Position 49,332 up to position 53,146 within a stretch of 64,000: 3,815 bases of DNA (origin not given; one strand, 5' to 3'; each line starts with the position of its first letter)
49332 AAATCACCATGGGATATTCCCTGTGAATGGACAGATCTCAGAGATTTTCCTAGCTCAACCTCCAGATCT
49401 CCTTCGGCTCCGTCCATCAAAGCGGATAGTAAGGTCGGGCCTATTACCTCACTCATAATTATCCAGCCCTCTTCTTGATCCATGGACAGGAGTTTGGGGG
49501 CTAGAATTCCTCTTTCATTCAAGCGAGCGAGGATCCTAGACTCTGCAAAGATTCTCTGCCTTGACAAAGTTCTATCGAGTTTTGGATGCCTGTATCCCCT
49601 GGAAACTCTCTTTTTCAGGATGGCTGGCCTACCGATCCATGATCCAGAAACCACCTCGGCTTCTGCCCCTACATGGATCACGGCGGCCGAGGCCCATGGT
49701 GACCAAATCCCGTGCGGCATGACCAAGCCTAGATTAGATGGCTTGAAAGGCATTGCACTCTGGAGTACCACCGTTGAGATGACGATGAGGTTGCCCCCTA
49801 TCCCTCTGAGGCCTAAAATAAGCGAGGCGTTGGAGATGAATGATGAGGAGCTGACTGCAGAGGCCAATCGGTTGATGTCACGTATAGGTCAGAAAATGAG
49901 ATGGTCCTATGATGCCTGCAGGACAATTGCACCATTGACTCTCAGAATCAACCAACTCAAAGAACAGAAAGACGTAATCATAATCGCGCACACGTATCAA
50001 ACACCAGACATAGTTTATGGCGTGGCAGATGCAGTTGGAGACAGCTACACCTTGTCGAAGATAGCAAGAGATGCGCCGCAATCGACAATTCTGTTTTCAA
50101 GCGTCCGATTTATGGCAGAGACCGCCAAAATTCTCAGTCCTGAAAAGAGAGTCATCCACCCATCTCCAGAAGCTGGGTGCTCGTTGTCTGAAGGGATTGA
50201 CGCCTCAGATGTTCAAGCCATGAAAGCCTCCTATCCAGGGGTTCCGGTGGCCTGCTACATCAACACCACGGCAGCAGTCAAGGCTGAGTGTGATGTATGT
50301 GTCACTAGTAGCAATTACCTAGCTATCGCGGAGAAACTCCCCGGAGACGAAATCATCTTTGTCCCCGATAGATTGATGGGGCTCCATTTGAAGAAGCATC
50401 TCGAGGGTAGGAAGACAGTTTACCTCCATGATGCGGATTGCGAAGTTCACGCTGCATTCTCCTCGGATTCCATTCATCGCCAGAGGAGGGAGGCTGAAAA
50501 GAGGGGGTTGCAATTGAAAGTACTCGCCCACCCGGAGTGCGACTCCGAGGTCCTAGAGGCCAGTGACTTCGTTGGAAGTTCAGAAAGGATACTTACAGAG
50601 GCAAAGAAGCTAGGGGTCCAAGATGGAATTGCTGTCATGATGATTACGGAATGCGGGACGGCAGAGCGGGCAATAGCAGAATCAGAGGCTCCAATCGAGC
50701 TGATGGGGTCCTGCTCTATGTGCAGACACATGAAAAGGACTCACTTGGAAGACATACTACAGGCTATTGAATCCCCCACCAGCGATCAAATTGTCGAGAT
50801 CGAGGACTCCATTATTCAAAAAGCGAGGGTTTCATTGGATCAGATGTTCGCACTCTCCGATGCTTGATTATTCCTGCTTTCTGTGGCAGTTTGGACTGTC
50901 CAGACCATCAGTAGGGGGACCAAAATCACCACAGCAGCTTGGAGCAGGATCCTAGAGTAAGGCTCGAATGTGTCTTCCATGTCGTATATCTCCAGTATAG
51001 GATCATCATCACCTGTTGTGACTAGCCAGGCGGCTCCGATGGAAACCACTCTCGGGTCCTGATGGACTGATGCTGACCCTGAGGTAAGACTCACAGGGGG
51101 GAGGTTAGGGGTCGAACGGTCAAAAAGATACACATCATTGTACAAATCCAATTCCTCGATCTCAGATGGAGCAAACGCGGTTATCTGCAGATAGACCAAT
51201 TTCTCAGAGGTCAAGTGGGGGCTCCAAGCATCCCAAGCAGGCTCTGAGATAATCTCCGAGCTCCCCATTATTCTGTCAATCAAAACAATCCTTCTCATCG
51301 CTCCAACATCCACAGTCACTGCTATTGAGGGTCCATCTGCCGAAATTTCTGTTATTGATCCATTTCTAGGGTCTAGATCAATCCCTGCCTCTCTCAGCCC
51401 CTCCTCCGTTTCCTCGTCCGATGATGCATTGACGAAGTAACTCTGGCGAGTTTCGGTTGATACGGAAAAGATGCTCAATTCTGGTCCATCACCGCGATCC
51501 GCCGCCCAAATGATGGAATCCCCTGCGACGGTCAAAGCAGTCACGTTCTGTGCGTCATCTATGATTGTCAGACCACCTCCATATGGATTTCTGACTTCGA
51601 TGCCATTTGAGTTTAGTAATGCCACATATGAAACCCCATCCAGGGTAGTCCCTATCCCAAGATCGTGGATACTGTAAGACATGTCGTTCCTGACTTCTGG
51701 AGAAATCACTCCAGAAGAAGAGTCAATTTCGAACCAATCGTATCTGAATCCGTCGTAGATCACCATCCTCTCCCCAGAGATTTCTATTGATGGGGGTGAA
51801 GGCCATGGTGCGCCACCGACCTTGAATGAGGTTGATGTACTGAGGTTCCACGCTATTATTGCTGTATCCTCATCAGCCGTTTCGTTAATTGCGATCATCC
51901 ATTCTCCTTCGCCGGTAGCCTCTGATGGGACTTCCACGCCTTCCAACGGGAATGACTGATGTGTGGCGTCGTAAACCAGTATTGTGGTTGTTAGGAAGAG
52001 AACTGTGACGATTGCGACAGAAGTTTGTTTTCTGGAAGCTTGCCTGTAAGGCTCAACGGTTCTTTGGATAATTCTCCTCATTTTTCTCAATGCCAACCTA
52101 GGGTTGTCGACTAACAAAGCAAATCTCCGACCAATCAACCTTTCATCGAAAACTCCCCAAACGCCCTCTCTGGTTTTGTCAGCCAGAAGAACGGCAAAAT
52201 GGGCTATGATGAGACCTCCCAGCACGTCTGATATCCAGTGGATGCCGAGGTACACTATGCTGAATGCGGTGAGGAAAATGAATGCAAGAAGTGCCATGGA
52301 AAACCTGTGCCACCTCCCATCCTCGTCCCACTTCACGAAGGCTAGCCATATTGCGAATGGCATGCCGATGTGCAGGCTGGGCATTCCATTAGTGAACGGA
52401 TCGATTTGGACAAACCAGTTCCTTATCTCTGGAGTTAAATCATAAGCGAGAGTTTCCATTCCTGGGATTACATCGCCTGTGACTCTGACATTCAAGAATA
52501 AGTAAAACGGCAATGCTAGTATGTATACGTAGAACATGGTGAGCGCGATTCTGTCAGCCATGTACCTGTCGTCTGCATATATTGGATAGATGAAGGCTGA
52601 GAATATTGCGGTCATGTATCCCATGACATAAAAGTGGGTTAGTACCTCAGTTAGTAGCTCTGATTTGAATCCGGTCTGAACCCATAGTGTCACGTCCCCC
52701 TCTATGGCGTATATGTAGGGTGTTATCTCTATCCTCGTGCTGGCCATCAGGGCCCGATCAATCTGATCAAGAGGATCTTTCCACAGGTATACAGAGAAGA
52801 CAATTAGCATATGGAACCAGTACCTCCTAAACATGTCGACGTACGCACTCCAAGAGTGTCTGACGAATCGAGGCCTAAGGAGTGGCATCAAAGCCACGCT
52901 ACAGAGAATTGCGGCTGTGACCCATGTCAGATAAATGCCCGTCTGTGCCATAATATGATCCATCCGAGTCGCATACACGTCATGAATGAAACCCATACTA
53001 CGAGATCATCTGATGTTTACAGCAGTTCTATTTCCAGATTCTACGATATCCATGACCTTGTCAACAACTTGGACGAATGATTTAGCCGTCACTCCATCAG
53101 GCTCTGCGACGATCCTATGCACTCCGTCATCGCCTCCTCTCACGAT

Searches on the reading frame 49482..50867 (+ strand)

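Call 83: search_protein_families(library=pfam, proteins=[window:49482-50867:+], max_evalue=0.00001)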
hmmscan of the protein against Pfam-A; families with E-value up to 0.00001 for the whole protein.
window:49482-50867:+ (461 aa): 1 family
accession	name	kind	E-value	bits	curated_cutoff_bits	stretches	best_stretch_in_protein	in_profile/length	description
PF02445.21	NadA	-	1.3e-86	290.8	27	1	155-456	2-294/295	Quinolinate synthetase A protein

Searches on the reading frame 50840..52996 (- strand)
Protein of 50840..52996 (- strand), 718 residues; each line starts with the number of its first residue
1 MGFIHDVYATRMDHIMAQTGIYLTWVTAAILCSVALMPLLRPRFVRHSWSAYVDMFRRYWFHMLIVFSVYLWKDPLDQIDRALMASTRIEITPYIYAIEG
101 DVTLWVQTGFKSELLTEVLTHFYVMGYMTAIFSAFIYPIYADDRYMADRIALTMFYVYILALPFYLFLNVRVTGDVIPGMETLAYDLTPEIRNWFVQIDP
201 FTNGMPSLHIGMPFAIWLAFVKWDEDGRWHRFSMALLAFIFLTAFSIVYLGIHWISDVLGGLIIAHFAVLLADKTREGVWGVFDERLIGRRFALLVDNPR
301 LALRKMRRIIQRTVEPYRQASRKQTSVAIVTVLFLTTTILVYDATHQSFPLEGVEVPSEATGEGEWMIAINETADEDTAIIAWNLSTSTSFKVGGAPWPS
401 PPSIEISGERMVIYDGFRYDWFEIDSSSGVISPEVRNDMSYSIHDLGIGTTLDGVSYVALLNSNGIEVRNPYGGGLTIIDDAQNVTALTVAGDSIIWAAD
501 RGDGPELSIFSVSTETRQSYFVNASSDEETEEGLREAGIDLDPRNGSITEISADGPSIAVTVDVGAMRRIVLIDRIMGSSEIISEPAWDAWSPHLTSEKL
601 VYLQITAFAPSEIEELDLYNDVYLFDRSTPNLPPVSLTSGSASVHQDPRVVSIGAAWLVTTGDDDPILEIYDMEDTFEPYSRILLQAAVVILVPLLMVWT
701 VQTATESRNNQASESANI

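Call 83: search_protein_families(library=pfam, proteins=[window:50840-52996:-], max_evalue=0.00001)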
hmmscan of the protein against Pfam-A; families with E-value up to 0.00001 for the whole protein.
window:50840-52996:- (718 aa): 2 families
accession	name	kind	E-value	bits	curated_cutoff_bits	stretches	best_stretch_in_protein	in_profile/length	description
PF01569.27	PAP2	-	5.5e-09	36.3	27.2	1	200-271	44-120/130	PAP2 superfamily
PF14378.12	PAP2_3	-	1.4e-07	32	27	1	101-270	13-189/190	PAP2 superfamily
